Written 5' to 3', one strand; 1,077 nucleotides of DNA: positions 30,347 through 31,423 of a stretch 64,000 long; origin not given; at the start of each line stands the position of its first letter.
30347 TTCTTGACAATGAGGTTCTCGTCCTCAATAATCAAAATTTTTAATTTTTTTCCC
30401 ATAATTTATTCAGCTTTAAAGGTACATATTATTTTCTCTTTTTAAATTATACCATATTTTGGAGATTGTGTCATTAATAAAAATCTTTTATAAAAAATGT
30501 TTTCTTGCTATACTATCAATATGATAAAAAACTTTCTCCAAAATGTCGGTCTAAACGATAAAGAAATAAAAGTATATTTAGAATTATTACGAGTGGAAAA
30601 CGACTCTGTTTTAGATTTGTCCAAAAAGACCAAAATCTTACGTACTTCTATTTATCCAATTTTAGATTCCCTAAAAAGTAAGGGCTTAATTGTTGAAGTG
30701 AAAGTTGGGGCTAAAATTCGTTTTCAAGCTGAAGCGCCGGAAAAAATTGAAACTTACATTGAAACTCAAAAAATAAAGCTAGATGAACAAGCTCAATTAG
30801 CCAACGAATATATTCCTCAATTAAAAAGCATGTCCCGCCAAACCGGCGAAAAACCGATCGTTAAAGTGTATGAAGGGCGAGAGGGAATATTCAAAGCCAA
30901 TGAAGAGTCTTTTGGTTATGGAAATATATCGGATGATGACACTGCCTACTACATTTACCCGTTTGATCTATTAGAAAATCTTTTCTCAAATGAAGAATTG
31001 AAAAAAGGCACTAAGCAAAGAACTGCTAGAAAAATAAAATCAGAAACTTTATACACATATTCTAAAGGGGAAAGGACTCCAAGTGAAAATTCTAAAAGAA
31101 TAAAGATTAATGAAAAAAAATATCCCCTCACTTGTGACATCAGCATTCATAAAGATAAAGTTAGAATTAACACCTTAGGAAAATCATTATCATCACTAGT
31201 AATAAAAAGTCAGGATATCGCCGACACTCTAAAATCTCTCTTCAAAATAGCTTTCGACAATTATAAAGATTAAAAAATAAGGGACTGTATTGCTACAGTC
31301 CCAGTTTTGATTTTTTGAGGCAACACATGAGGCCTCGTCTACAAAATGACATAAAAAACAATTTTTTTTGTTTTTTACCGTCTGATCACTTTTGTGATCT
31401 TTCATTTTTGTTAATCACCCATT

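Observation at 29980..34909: Accessory island between tig and hppA: paralogous pseudo-receiver genes bracket a TrmB regulator, ORF-free transcription units and orphan ORFs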

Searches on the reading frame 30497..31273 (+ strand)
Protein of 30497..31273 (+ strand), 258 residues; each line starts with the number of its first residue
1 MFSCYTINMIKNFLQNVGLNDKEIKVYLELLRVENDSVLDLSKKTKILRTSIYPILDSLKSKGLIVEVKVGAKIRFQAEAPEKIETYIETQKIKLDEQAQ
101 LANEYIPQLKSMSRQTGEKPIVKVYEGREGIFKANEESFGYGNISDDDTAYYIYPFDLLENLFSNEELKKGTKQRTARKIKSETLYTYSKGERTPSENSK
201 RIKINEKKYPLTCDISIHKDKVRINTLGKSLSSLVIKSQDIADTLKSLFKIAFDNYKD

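Call 9: search_protein_families(library=pfam, proteins=[window:30497-31273:+], max_evalue=1)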
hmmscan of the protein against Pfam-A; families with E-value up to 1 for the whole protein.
window:30497-31273:+ (258 aa): 6 families
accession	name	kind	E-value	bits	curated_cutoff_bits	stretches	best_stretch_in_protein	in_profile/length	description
PF01978.25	TrmB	-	3.2e-12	46.6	25.6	1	14-78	1-64/68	Sugar-specific transcriptional regulator TrmB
PF04182.18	B-block_TFIIIC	-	0.011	16.2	22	1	40-75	23-54/73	B-block binding subunit of TFIIIC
PF21100.3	MCM_C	-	0.013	15.8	27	0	4-32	18-48/64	MCM protein C-terminal winged helix-turn-helix domain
PF03551.20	PadR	-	0.023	15.1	27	1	47-69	29-51/75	Transcriptional regulator PadR-like family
PF13730.12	HTH_36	-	0.027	14.7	25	1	18-65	2-55/55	Helix-turn-helix domain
PF10007.15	DUF2250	-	0.031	14.8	24.4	1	20-77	7-63/93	Uncharacterized protein conserved in archaea (DUF2250)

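Call 12: search_protein_families(library=ncbifam, proteins=[window:30497-31273:+], max_evalue=1)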
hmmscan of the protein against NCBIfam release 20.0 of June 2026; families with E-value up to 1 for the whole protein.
window:30497-31273:+ (258 aa): 7 families
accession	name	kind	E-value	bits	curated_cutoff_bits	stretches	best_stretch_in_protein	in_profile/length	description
NF047390.1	TransRegTrmBL1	equivalog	4.1e-06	26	650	1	10-91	6-86/341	HTH-type sugar sensing transcriptional regulator TrmBL1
NF053606.1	Sta1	subfamily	3.4e-05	23.9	80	1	18-71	17-70/100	Sta1 family transcriptional regulator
NF040939.2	trans_reg_lrs14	equivalog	7.8e-05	22.7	90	1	17-70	17-71/103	Lrs14 family HTH-type transcriptional regulator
NF040851.1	tran_reg_TrmB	equivalog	0.0089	15.2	600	1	10-81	7-77/338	HTH-type sugar-sensing transcriptional regulator TrmB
NF047392.1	TransRegTrmBHalo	equivalog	0.023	13.7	500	1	12-85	11-83/349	HTH-type sugar sensing transcriptional regulator TrmB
NF033789.1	repress_SdpR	subfamily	0.046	13.6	100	1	19-77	5-63/79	autorepressor SdpR family transcription factor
TIGR02337.1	HpaR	equivalog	0.057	13.2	121.2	1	13-72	20-79/130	homoprotocatechuate degradation operon regulator HpaR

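Call 34: find_homologous_proteins(query=window:30521-31273:+)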
Query window:30521-31273:+ (250 aa): 97 proteins with E <= 0.001 among 716 candidates.
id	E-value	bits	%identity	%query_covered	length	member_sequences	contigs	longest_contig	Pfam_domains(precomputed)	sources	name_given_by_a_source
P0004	1.1e-153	527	100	100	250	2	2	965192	PF01978.26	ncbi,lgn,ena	ncbi:MAG: helix-turn-helix domain-containing protein [Candidatus Falkowbacteria bacterium]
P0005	1.3e-115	403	76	99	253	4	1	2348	PF01978.26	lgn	-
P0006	1.5e-113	396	75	99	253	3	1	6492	PF01978.26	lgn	-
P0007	4.7e-112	391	73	100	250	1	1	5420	PF01978.26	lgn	-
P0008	1.8e-111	389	73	99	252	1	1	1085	PF01978.26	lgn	-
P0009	3.4e-111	389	73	99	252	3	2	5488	PF01978.26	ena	-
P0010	3.9e-111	388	73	100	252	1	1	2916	PF01978.26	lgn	-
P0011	5.3e-110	385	72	100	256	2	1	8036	PF01978.26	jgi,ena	-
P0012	8.0e-110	384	71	100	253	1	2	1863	PF01978.26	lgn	-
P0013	9.6e-110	384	72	99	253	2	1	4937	PF01978.26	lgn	-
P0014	1.4e-109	383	71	100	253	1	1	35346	PF01978.26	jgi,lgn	-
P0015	1.7e-109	383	70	100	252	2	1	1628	PF01978.26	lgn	-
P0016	1.0e-108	380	71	100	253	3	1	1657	PF01978.26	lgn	-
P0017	1.8e-107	376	71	99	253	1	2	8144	PF01978.26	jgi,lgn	-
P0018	9.8e-107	374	71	100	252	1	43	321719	PF01978.26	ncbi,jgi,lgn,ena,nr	ncbi:hypothetical protein GX917_00795 [Candidatus Falkowbacteria bacterium]|jgi:hypothetical protein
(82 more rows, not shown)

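Call 35: find_encoding_contigs(protein=P0018, flank=10000, max_places=3)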
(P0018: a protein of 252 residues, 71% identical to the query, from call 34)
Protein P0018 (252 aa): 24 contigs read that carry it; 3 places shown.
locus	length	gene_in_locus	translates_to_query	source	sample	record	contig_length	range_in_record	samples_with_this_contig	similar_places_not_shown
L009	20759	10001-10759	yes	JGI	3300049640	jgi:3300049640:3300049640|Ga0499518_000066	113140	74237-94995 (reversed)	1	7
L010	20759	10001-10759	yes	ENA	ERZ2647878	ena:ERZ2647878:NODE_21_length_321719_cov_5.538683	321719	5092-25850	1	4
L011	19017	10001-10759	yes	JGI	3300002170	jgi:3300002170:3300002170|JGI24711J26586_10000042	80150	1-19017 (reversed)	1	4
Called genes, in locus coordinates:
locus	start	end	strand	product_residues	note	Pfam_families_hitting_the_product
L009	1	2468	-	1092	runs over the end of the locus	PF02463:SMC_N, PF13175:AAA_15 (weak), PF13304:AAA_21 (weak)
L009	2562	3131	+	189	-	PF13189:Cytidylate_kin2, PF13207:AAA_17, PF13238:AAA_18, PF02224:Cytidylate_kin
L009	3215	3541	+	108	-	PF01245:Ribosomal_L19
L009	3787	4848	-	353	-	PF09603:Fib_succ_major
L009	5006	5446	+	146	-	PF02367:TsaE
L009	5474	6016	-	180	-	PF00574:CLP_protease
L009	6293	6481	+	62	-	-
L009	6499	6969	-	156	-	PF01252:Peptidase_A8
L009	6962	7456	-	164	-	PF01258:zf-dskA_traR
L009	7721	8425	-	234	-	PF01479:S4, PF00849:PseudoU_synth_2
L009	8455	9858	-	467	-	PF04932:Wzy_C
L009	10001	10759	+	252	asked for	PF01978:TrmB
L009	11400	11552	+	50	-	-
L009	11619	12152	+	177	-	-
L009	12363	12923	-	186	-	PF08207:EFP_N, PF01132:EFP, PF09285:Elong-fact-P_C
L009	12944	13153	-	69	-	PF01084:Ribosomal_S18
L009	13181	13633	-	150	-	PF00436:SSB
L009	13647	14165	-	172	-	PF01250:Ribosomal_S6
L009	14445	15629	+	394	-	PF01555:N6_N4_Mtase (weak), PF01170:UPF0020, PF13847:Methyltransf_31 (weak)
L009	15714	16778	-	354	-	PF01926:MMR_HSR1, PF02421:FeoB_N, PF06071:YchF-GTPase_C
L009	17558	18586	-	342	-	PF00814:TsaD, PF22521:HypF_C_2 (weak)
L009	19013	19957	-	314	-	PF00551:Formyl_trans_N, PF02911:Formyl_trans_C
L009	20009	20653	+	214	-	PF09335:VTT_dom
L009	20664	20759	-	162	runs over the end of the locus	PF01327:Pep_deformylase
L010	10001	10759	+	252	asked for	PF01978:TrmB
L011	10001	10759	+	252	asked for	PF01978:TrmB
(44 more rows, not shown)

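Call 36: find_encoding_contigs(protein=P0014, flank=10000, max_places=2)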
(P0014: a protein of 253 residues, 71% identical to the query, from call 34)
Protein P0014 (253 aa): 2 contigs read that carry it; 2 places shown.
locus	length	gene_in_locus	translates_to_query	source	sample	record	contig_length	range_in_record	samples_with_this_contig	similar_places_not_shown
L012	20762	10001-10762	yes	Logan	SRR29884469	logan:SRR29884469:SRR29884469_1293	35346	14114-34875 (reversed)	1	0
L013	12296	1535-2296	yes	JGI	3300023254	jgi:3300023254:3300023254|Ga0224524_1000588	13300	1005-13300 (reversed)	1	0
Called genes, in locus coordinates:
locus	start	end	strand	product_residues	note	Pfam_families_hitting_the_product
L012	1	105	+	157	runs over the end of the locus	-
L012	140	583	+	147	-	-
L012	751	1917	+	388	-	PF08239:SH3_3 (weak), PF03734:YkuD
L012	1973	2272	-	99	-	-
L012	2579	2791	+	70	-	-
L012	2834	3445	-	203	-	-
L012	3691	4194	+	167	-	-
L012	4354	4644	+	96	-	PF02583:Trns_repr_metal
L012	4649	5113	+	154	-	-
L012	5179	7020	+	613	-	PF00403:HMA, PF02683:DsbD_TM (weak), PF13386:DsbD_2, PF13473:Cupredoxin_1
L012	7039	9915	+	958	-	PF00403:HMA, PF08282:Hydrolase_3 (faint), PF00122:E1-E2_ATPase, PF00702:Hydrolase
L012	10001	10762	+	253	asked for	PF01978:TrmB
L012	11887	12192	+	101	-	-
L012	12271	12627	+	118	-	-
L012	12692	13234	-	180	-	-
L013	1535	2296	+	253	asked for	PF01978:TrmB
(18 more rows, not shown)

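Call 37: find_encoding_contigs(protein=P0006, flank=10000, max_places=2)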
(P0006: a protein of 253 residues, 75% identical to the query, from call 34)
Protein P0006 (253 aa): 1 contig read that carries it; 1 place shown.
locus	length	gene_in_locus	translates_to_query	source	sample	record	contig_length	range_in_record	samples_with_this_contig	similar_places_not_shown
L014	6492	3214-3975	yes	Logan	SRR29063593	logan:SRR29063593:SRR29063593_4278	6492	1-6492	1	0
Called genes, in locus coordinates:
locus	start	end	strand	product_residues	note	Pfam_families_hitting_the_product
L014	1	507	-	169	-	?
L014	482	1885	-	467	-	PF04932:Wzy_C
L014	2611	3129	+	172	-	-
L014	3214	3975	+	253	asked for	PF01978:TrmB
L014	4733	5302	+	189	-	-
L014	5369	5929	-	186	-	PF08207:EFP_N, PF01132:EFP, PF09285:Elong-fact-P_C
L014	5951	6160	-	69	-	PF01084:Ribosomal_S18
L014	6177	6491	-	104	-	?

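Call 45: find_related_loci(query=A5, collection=genome_contigs, flank=6000)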
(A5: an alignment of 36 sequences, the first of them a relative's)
Query A5 (250 aa) in genome_contigs; peptide patterns used: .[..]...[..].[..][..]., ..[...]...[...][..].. (x = any residue, [..] = any of these).
521 stretches matched a pattern; 293 encode a relative of the query (tblastn E <= 1e-3); the best 80 are kept; 80 distinct loci.
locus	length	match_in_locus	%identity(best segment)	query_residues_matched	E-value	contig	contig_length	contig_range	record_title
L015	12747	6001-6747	69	1-249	9e-118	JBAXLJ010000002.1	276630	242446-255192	MAG: Candidatus Falkowbacteria bacterium isolate ELA424 MAG424_2, whole genome shotgun sequence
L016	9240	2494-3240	71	1-249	9e-116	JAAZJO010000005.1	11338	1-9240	MAG: Candidatus Falkowbacteria bacterium isolate AS21ysBPME_294 48980_AS21, whole genome shotgun sequence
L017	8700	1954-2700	68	1-249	2e-113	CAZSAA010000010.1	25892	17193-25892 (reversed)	MAG TPA_asm: uncultured Gammaproteobacteria bacterium isolate SRP192927_co2_182 genome assembly, contig: NODE_2637_lengt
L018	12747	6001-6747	69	1-249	1e-112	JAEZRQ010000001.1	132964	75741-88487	MAG: Candidatus Parcubacteria bacterium isolate OH_PDB_195 k127_1009789, whole genome shotgun sequence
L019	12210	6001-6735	69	1-245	2e-111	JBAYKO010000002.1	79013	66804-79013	MAG: Candidatus Paceibacterota bacterium isolate SO_2016_GW1_81 scaffold00714_OW334_2016, whole genome shotgun sequence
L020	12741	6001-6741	67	1-247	2e-110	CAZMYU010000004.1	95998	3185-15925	MAG TPA_asm: uncultured Gammaproteobacteria bacterium isolate binchicken_co154_8 genome assembly, contig: NODE_172_lengt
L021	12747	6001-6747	65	1-249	6e-108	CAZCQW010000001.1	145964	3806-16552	MAG TPA_asm: uncultured Gammaproteobacteria bacterium isolate SRP285395_co1_539 genome assembly, contig: NODE_75_length_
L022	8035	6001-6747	65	1-249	4e-109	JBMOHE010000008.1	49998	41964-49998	MAG: Patescibacteria group bacterium isolate Deming_bin.335 contig1142, whole genome shotgun sequence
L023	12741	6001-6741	56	1-249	1e-83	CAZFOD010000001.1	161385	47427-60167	MAG TPA_asm: uncultured Candidatus Saccharibacteria bacterium isolate SRP150892_co2_66 genome assembly, contig: NODE_70_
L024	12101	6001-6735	54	1-246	4e-83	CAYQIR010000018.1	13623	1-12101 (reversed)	MAG TPA_asm: uncultured Candidatus Saccharibacteria bacterium isolate binchicken_co38_1169 genome assembly, contig: NODE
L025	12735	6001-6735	54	1-247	2e-82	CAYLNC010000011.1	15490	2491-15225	MAG TPA_asm: uncultured Candidatus Saccharibacteria bacterium isolate SRP135725_co1_425 genome assembly, contig: NODE_50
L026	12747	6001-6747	52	1-250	7e-81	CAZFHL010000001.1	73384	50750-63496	MAG TPA_asm: uncultured Candidatus Saccharibacteria bacterium isolate SRP150892_co2_467 genome assembly, contig: NODE_32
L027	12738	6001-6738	51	1-247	4e-80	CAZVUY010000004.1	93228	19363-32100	MAG TPA_asm: uncultured Candidatus Saccharibacteria bacterium isolate SRP300315_co1_63 genome assembly, contig: NODE_118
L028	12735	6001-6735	52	1-246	1e-79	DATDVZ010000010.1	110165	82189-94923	MAG TPA_asm: Candidatus Paceibacterota bacterium isolate SMAG_U8097 k141_382625, whole genome shotgun sequence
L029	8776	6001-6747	51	1-250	2e-79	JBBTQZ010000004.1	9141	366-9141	MAG: Patescibacteria group bacterium isolate H41-bin075_1 H41_bin075_1_000000000004, whole genome shotgun sequence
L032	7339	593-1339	50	1-249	2e-78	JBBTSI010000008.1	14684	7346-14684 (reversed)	MAG: Patescibacteria group bacterium isolate H43-bin056_1 H43_bin056_1_000000000008, whole genome shotgun sequence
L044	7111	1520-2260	49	1-249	1e-75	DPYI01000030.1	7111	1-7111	MAG TPA_asm: Patescibacteria group bacterium isolate UBA10108 contig_2411, whole genome shotgun sequence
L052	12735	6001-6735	46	1-247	6e-74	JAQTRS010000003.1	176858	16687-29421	MAG: Candidatus Moraniibacteriota bacterium isolate STB_169 NODE_188_length_176858_cov_5.532233_Sandtown_B, whole genome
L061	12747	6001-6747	47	1-249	4e-72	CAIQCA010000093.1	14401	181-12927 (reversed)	uncultured bacterium isolate AM_bin-1725 genome assembly, contig: bin-1725:093/167, whole genome shotgun sequence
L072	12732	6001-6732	46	2-247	5e-70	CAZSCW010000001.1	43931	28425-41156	MAG TPA_asm: uncultured Candidatus Saccharibacteria bacterium isolate SRP135725_co1_382 genome assembly, contig: NODE_72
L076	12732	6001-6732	44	1-244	2e-69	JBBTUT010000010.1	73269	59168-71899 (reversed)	MAG: Patescibacteria group bacterium isolate H41-bin067_1 H41_bin067_1_000000000010, whole genome shotgun sequence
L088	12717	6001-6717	44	1-240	1e-65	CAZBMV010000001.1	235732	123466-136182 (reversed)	MAG TPA_asm: uncultured Candidatus Saccharibacteria bacterium isolate binchicken_co16_358 genome assembly, contig: NODE_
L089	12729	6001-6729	47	1-245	1e-65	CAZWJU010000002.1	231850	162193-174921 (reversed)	MAG TPA_asm: uncultured Candidatus Saccharibacteria bacterium isolate SRP278252_co2_131 genome assembly, contig: NODE_41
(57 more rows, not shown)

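Call 60: search_protein_families(library=pfam, proteins=[L072:9241-10845:+, L061:10473-11858:+, L032:2625-3260:+, L076:10887-11549:+, L052:8378-9646:+, L032:4652-5266:+, L089:7896-8216:+, L088:9465-9848:+, L044:4969-5421:+, L021:5301-5816:+], max_evalue=0.01)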
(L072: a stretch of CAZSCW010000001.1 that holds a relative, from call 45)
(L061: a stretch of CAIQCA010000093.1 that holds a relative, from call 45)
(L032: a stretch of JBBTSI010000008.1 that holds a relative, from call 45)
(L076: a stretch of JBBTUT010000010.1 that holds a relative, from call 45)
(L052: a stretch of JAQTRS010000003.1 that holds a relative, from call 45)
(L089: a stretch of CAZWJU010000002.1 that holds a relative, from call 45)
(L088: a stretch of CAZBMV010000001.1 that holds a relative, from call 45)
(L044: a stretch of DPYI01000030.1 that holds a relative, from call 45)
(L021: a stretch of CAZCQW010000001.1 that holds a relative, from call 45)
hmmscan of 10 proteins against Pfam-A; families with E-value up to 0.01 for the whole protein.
L072:9241-10845:+ (534 aa): 2 families
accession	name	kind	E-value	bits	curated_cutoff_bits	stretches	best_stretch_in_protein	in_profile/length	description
PF25045.1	vWA_Ro60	-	1.9e-14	54.4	27.7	1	350-456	3-107/165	Ro60 vWA domain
PF05731.17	TROVE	-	7.4e-14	52.2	23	1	244-313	283-352/442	TROVE domain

L061:10473-11858:+ (461 aa): 1 family
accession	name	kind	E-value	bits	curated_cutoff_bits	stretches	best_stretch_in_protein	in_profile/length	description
PF00072.30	Response_reg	-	6.8e-06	26.7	30.2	1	347-433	1-83/111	Response regulator receiver domain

L032:2625-3260:+ (211 aa): 0 families

L076:10887-11549:+ (220 aa): 1 family
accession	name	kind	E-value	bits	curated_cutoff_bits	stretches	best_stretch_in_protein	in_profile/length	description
PF00072.30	Response_reg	-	0.0084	16.7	30.2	0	28-132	3-93/111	Response regulator receiver domain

L052:8378-9646:+ (422 aa): 0 families

L032:4652-5266:+ (204 aa): 0 families

L089:7896-8216:+ (106 aa): 0 families

L088:9465-9848:+ (127 aa): 0 families

L044:4969-5421:+ (150 aa): 0 families

L021:5301-5816:+ (171 aa): 0 families

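Call 107: search_solved_structures(query=A5, max_evalue=0.01)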
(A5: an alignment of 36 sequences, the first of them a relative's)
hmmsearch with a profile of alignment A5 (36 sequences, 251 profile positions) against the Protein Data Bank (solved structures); distinct sequences matched with E-value up to 0.01: 6.
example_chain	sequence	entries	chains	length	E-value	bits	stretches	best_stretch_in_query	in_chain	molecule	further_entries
3qph_A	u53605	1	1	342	0.00029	23.7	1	3-79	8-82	TrmB, a global transcription regulator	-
4ija_A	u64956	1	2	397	0.00047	23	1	11-66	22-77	XylR protein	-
5bqt_A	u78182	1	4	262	0.0021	20.8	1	9-96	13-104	Putative HTH-type transcriptional regulator TrmBL2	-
5box_A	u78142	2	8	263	0.0021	20.8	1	9-96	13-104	Putative HTH-type transcriptional regulator TrmBL2 | TrmBL2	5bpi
5bpd_A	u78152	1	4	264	0.0022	20.8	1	9-97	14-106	TrmBL2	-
7wze_Y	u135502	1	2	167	0.0099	18.7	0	2-81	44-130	Uncharacterized HTH-type transcriptional regulator YetL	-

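Call 116: search_protein_families(library=padloc, proteins=[window:30521-31273:+], max_evalue=0.01)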
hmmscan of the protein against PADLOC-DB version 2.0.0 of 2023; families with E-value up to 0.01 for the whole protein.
window:30521-31273:+ (250 aa): 4 families
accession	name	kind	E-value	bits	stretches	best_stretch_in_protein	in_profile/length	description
PDLC01044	Csa3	-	0.0011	16.9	1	8-63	131-183/194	Type I-A associated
PDLC01849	CARF3--CARF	-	0.0029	15.4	1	13-59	138-183/197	-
PDLC01858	CARF3--CARF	-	0.0065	14.4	1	5-63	137-193/204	-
PDLC02489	BrxC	-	0.0075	12.3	1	30-102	506-577/1146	BrxC-PglY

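Call 117: search_protein_families(library=phrogs, proteins=[window:30521-31273:+], max_evalue=0.01)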
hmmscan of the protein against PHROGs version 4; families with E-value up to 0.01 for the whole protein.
window:30521-31273:+ (250 aa): 0 families
